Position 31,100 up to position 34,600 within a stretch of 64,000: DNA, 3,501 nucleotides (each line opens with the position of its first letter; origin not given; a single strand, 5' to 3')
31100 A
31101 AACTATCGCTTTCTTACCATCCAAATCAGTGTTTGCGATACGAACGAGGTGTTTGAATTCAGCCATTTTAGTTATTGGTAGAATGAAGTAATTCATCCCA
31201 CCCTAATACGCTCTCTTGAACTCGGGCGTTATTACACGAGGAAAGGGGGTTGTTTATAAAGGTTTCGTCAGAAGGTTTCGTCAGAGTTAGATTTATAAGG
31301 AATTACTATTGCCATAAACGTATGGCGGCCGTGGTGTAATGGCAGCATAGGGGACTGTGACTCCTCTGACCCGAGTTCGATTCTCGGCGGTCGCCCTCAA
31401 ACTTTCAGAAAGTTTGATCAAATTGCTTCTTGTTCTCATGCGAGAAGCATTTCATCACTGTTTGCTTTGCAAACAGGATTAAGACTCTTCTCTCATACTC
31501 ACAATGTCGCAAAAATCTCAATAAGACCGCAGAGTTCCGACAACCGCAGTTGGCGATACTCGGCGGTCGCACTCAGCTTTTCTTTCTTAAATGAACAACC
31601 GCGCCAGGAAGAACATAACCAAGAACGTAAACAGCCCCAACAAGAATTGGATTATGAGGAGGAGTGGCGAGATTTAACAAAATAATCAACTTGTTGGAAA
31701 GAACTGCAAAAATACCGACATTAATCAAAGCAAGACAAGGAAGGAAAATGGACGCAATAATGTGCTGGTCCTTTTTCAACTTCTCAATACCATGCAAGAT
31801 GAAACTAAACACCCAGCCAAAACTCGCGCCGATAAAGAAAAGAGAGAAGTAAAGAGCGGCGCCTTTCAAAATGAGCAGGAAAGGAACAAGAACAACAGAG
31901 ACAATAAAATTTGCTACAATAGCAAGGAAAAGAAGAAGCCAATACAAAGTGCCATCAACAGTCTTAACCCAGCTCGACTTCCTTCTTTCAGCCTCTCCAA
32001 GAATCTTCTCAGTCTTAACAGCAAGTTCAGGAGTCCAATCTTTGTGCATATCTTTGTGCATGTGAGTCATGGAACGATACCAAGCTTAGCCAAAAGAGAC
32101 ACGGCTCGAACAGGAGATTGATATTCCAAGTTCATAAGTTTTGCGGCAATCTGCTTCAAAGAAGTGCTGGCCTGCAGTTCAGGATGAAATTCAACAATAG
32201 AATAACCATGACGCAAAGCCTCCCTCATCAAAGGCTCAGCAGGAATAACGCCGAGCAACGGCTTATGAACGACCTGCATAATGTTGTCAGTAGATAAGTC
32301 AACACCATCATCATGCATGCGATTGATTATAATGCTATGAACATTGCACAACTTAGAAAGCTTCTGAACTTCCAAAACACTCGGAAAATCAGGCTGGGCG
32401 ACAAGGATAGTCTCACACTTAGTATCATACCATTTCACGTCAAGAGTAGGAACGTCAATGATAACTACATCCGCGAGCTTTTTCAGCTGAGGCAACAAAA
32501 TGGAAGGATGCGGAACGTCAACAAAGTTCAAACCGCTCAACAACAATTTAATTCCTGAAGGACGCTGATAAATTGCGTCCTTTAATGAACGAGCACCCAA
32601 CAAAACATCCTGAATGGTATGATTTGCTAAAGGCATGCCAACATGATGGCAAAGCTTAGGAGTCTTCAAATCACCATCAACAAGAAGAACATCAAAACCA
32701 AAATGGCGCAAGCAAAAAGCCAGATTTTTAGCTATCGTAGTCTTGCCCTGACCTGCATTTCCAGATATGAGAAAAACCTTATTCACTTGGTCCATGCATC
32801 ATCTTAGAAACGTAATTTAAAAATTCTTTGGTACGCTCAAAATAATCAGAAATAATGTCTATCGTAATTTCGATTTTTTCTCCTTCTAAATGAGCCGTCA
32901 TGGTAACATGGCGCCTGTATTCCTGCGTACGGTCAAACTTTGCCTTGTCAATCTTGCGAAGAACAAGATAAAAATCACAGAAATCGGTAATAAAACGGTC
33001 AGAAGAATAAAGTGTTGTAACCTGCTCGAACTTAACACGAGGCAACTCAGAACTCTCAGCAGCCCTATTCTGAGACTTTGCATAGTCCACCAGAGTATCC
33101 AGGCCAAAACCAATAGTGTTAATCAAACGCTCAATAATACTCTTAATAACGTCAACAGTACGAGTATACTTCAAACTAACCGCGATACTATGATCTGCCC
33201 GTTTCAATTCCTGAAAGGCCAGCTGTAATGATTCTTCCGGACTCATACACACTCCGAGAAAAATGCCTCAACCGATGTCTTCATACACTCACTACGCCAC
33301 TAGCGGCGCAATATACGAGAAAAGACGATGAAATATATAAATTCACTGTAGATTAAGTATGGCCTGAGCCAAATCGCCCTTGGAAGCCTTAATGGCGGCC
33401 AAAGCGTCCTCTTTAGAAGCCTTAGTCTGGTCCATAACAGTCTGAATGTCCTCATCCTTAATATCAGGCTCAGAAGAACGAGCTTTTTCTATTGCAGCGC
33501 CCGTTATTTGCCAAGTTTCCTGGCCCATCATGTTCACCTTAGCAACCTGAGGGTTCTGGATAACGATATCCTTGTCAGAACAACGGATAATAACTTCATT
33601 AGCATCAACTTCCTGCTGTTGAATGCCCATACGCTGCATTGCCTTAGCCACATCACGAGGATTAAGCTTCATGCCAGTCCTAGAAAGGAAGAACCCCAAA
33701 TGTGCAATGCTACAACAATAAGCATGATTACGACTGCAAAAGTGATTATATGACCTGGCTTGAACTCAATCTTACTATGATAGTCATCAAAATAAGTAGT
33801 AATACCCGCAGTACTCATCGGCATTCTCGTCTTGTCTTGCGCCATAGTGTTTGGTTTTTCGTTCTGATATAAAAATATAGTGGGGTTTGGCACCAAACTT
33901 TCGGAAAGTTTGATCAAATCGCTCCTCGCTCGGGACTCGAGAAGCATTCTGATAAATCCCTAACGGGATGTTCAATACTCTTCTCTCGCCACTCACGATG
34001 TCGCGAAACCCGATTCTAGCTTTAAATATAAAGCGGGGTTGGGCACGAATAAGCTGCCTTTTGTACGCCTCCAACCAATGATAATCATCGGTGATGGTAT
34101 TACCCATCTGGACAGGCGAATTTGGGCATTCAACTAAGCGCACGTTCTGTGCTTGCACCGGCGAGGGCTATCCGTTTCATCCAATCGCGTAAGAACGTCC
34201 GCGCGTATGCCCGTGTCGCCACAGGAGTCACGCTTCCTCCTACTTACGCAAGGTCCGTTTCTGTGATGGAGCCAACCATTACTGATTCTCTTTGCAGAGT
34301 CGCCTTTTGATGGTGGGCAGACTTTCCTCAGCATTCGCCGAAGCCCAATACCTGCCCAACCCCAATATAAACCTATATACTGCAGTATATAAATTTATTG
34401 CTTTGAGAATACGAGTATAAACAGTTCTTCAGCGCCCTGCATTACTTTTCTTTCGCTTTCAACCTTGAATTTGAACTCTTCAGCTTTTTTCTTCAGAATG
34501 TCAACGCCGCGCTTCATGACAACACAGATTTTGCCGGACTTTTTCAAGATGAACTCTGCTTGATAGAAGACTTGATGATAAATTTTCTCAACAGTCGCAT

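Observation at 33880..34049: Second copy of the element after RNase P RNA, in opposite orientation relative to its host gene and again bracketed by a duplicated 3' end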

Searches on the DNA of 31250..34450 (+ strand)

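Call 10: search_rna_families(source=window, start=31250, end=34450, threshold=evalue, max_evalue=10, show_alignments=1)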
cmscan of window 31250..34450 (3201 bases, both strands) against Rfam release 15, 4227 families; matches with E-value up to 10: 9.
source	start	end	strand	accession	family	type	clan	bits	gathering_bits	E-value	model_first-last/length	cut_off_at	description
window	34037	34361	-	RF00373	RNaseP_arch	Gene; ribozyme;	CL00002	126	84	3.3e-36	1-288/288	no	Archaeal RNase P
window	31325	31395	+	RF00005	tRNA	Gene; tRNA;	CL00001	57.1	29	5.4e-11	1-71/71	no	tRNA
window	33319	33423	+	RF01222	sn2417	Gene; snRNA; snoRNA; CD-box;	-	22.5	80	0.13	1-123/123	no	Small nucleolar RNA sn2417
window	34362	34404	-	RF03589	mir-5583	Gene; miRNA;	-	22.4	80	1.8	1-59/59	no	mir-5583 microRNA precursor family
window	33201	33230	+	RF01315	CRISPR-DR2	Gene; CRISPR;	CL00014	21.8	37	1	1-30/30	no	CRISPR RNA direct repeat element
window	31926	31990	-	RF03623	mir-1252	Gene; miRNA;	-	19.7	70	7.5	1-65/65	no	mir-1252 microRNA precursor family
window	34367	34398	-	RF04176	mir-3149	Gene; miRNA;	-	19.1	100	4.4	1-83/83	no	mir-3149 microRNA precursor family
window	31771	31885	+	RF02161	PART1_3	Gene; lncRNA;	-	15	40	4.1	1-131/131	no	Prostate androgen-regulated transcript 1 conserved region 3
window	34260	34293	+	RF01519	CC0196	Gene; sRNA;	-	14.4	35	6.9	1-58/58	no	Caulobacter sRNA CC0196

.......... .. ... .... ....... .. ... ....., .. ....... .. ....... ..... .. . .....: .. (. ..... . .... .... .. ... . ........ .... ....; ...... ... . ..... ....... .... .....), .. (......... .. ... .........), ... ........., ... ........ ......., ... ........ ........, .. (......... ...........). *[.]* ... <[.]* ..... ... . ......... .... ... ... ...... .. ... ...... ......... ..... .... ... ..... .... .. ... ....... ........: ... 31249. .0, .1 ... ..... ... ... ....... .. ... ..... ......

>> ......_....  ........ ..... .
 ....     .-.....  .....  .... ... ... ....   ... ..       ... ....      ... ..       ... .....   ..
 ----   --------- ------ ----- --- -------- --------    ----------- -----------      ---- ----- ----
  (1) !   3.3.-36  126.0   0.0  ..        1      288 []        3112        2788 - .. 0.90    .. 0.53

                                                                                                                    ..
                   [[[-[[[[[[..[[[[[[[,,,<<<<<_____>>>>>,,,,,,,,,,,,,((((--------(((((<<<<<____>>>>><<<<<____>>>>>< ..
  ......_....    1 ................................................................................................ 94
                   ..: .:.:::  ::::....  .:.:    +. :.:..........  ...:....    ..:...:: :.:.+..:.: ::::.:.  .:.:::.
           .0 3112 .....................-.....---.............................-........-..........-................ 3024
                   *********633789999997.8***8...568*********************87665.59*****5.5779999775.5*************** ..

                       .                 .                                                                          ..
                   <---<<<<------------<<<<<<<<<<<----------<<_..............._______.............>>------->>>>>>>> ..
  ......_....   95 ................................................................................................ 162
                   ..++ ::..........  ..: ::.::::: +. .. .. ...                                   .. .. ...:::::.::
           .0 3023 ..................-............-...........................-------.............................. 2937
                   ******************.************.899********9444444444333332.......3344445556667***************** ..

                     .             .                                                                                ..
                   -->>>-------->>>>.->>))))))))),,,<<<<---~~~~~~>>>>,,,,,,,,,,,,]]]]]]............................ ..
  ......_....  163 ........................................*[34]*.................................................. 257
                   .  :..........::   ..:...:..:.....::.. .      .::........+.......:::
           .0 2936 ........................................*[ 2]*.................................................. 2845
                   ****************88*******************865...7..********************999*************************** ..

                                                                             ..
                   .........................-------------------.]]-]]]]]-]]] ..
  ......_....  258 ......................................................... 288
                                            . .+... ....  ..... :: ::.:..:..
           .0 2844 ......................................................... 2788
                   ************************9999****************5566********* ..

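Call 27: build_rna_model(alignment_id=A2)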
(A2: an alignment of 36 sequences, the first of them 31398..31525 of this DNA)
Model R1 built from alignment A2 (36 sequences, 139 columns); structure: RNAalifold consensus.
model positions 127; base pairs 31; branch points 1; effective number of sequences 2.22; information 0.59 bits per position. Calibrated on 0.2 Mb of random sequence (short: E-values are rough).
structure used (alignment columns):
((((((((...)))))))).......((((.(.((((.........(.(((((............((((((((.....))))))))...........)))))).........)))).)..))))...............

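Call 28: search_with_rna_model(model_id=R1, source=window, max_evalue=10, filters=off)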
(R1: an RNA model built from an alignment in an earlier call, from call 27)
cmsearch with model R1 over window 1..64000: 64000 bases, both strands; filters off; matches with E-value up to 10: 7.
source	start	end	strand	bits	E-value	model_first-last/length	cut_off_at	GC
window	31398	31523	+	131.2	6.1e-27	1-127/127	no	0.36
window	33894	34017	+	105.5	2.7e-21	1-127/127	no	0.48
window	31374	31416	-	22.4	0.0044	1-127/127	no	0.49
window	33878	33912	-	21.9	0.0059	1-127/127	no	0.46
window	31430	31504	-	20.2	0.013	33-108/127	no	0.39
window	41156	41272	+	9.5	3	1-127/127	no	0.32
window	48385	48424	+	8.4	5.3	51-90/127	no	0.32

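Call 29: search_with_rna_model(model_id=R1, sources=[L001, L002, L003, L004, L005, L006, L007, L008, L009, L010, L011, L012, L013, L014, L015, L016, L017, L018, L019, L020, L021, L022, L023, L024, L025, L026, L027, L028, L029, L030, L031, L032, L033, L034, L035, L036, L037, L038, L039, L040, L041, L042, L043, L044, L045, L046, L047, L048, L049, L050], max_evalue=0.01)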
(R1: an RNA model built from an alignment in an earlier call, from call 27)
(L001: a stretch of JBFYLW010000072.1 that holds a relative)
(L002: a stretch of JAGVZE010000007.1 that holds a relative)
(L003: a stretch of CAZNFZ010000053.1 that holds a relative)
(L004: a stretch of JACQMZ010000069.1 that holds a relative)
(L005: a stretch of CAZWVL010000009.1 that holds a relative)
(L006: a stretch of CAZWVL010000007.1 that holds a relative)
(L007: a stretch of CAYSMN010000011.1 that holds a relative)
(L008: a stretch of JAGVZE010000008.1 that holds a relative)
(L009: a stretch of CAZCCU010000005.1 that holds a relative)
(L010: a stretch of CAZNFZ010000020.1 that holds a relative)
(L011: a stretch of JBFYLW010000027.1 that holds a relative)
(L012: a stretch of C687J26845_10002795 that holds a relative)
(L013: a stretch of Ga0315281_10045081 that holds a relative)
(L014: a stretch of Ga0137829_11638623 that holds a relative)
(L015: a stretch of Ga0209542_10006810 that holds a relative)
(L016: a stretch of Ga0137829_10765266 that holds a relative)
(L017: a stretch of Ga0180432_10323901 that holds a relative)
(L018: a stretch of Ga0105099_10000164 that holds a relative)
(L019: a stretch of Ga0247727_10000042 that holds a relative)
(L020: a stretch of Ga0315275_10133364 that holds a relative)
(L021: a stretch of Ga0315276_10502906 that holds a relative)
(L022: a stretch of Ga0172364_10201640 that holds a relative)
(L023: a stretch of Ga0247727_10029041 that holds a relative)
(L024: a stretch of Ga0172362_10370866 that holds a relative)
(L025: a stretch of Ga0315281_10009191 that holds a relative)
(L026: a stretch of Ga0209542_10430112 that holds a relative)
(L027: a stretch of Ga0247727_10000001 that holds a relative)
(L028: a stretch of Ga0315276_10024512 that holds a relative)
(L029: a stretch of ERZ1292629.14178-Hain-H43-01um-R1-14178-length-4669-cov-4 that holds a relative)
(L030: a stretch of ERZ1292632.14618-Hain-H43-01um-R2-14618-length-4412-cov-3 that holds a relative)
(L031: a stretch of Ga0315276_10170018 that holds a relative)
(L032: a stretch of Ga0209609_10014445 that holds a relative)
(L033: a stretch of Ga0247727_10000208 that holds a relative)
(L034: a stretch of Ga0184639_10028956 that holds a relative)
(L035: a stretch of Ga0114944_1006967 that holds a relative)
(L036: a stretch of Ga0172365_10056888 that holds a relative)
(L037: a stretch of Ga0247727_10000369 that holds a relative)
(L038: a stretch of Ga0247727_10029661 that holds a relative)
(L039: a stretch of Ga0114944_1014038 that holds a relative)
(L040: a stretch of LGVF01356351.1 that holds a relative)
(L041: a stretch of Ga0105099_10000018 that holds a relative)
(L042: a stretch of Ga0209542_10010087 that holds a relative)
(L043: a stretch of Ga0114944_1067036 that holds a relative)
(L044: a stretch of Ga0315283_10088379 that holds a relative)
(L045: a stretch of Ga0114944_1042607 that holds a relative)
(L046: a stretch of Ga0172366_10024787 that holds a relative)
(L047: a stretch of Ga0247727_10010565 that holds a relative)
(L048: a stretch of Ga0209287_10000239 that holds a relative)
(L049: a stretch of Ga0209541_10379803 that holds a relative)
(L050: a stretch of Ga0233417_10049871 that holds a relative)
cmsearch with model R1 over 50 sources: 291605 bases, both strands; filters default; matches with E-value up to 0.01: 71.
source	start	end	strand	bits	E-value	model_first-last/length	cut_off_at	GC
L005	6488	6614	-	139.8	3.5e-28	1-127/127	no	0.4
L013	1851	1977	+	138.2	7.7e-28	1-127/127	no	0.41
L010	6509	6635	-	136.7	1.7e-27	1-127/127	no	0.37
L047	2980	3106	+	136.6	1.8e-27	1-127/127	no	0.4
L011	893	1021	-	132.7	1.3e-26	1-127/127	no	0.36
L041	4912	5040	-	132.7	1.3e-26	1-127/127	no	0.36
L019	672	799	-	132.4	1.5e-26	1-127/127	no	0.39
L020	1506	1633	+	132.1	1.8e-26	1-127/127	no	0.37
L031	2141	2268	+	132.1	1.8e-26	1-127/127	no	0.37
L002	7574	7700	+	132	1.8e-26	1-127/127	no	0.39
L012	6759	6885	+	132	1.8e-26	1-127/127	no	0.39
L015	1645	1771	+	132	1.8e-26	1-127/127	no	0.39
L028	2015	2142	-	131.9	1.9e-26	1-127/127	no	0.38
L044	236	363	+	131.9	1.9e-26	1-127/127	no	0.38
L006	1903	2029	+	131.7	2.2e-26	1-127/127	no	0.43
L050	148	276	+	131.1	2.8e-26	1-127/127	no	0.39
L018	8933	9059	+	129.4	6.8e-26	1-127/127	no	0.43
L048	13302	13428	+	129.4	6.8e-26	1-127/127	no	0.43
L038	2292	2420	+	127.3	1.9e-25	1-127/127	no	0.45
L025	12470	12597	-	127.3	2e-25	1-127/127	no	0.41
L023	218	345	-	126.9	2.4e-25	1-127/127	no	0.41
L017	1000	1127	+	124.7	7.2e-25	1-127/127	no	0.41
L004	3775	3904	+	121.7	3.3e-24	1-127/127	no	0.45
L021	856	982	+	121.5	3.7e-24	1-127/127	no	0.44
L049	33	161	-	121.4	3.8e-24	1-127/127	no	0.43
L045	18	147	-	121.1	4.5e-24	1-127/127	no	0.48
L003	2880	3006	+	119.3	1.1e-23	1-127/127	no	0.48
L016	1587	1716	-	119.2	1.2e-23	1-127/127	no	0.46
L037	541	667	-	118.8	1.5e-23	1-127/127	no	0.48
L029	1150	1277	-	117.9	2.2e-23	1-127/127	no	0.44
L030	266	393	-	117.9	2.2e-23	1-127/127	no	0.44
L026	172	300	+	117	3.5e-23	1-127/127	no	0.44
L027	2172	2299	+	116.9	3.7e-23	1-127/127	no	0.47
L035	1705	1833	+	116.1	5.6e-23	1-127/127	no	0.48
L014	1018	1146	+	116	5.9e-23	1-127/127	no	0.43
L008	7038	7164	+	115.1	9.1e-23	1-127/127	no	0.43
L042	6571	6697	-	115.1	9.1e-23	1-127/127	no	0.43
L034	1136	1260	-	113.6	2e-22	1-127/127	no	0.47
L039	865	993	-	111.3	6.2e-22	1-127/127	no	0.48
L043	1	114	-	105.4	1.3e-20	1-111/127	3'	0.46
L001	7898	8000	+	98.1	5e-19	1-103/127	3'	0.43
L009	2861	2989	-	96.7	1e-18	1-127/127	no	0.43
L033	9966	10095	+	93.1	6.1e-18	1-127/127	no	0.42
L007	411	540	-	90.3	2.6e-17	1-127/127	no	0.4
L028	2195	2317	-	75.4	4.8e-14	1-127/127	no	0.37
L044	61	183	+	75.4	4.8e-14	1-127/127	no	0.37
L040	181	302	+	39.3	4e-06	1-127/127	no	0.44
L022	651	697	+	38.7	5.3e-06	1-127/127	no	0.4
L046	3321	3367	+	38.7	5.3e-06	1-127/127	no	0.4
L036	1172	1284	+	37.5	1e-05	1-127/127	no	0.46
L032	3575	3622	+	36.9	1.4e-05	1-127/127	no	0.4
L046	4260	4306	+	35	3.6e-05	1-127/127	no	0.43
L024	428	474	+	34.6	4.3e-05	1-127/127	no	0.45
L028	2124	2206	+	26.2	0.003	1-127/127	no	0.31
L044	172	254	-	26.2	0.003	1-127/127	no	0.31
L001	7884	7916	-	25.5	0.0042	1-127/127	no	0.3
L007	522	563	+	25.2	0.0049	1-127/127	no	0.29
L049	143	202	+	25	0.0056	1-127/127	no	0.47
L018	8919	8951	-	24.9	0.0056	1-127/127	no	0.33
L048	13288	13320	-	24.9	0.0056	1-127/127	no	0.33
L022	580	669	-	24.9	0.0057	1-127/127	no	0.38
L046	3250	3339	-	24.9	0.0057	1-127/127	no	0.38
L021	819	874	-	24.6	0.0068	1-127/127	no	0.36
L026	1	54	+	24.5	0.007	74-127/127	5'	0.46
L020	1483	1524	-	24.4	0.0073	1-127/127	no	0.29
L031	2118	2159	-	24.4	0.0073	1-127/127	no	0.29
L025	12579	12613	+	24.4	0.0073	1-127/127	no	0.31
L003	2854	2898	-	24.2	0.008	1-127/127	no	0.29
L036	1120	1190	-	24.2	0.0084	1-127/127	no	0.41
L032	3523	3593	-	24.2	0.0084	1-127/127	no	0.41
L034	1242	1273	+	23.8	0.01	1-127/127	no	0.28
